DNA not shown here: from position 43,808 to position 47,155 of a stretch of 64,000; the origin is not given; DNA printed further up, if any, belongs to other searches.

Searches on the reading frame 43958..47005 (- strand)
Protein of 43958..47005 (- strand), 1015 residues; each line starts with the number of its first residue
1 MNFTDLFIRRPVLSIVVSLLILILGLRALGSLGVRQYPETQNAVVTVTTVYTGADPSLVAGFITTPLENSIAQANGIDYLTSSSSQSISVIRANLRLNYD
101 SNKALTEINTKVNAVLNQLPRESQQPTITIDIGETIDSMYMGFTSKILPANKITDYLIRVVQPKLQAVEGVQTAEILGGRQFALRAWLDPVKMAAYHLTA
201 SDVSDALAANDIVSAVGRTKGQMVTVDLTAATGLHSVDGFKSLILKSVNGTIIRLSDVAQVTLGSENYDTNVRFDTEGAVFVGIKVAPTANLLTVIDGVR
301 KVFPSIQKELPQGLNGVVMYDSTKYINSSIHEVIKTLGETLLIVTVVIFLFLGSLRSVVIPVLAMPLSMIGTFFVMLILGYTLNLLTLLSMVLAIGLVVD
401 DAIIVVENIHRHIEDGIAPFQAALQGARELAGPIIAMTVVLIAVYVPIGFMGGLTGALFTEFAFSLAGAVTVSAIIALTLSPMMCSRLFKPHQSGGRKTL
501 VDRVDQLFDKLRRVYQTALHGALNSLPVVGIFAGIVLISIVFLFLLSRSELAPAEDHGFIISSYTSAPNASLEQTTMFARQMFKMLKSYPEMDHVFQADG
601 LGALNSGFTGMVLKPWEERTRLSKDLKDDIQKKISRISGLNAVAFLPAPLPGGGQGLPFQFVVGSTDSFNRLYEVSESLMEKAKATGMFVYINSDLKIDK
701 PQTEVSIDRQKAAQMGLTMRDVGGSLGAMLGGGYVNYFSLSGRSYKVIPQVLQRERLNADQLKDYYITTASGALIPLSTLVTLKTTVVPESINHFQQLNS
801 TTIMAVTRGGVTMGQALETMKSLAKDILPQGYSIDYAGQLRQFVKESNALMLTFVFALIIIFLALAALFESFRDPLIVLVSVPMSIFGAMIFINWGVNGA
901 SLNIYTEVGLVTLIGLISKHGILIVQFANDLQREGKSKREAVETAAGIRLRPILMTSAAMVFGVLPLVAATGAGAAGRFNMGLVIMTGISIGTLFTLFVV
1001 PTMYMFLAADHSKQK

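Call 25: search_protein_families(library=ncbifam, max_evalue=1e-10, proteins=[window:43958-47005:-])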
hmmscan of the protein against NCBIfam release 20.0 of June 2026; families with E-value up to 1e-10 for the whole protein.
window:43958-47005:- (1015 aa): 11 families
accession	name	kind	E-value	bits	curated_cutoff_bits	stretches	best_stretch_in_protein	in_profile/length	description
NF007133.0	PRK09579.1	equivalog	0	1221.5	1763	1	1-1013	1-1008/1017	multidrug efflux RND transporter permease subunit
NF033617.1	RND_permease_2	subfamily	0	1150.6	1250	1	4-1008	1-1008/1009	multidrug efflux RND transporter permease subunit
NF000282.2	RND_permease_1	subfamily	2.6e-247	823.5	1250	1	6-1007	3-1027/1029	multidrug efflux RND transporter permease subunit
TIGR00915.1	2A0602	subfamily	2.3e-218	727.7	940.35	1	4-1008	2-1029/1050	efflux RND transporter permease subunit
NF007842.1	PRK10555.1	equivalog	1.6e-163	546.1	1854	1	5-1007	3-1026/1036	multidrug efflux RND transporter permease AcrD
NF011706.2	PRK15127.1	equivalog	1.6e-161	539.4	2150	1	5-1013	3-1035/1049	multidrug efflux RND transporter permease subunit AcrB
NF007131.0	PRK09577.1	equivalog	3.4e-160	534.9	1768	1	6-1006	4-1021/1045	multidrug efflux RND transporter permease subunit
NF000037.1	RND_perm_OqxB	exception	3.7e-160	534.9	2200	1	1-1008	1-1035/1050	multidrug efflux RND transporter permease subunit OqxB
NF007798.0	PRK10503.1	equivalog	1.9e-156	522.4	1584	1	6-1007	15-1022/1040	MdtB/MuxB family multidrug efflux RND transporter permease subunit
NF007905.0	PRK10614.1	equivalog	1.4e-152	509.7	1774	1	1-1008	1-1009/1025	multidrug efflux RND transporter permease subunit MdtC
TIGR00914.1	2A0601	subfamily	1.9e-105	353.7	701.45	1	12-1010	14-1038/1051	CusA/CzcA family heavy metal efflux RND transporter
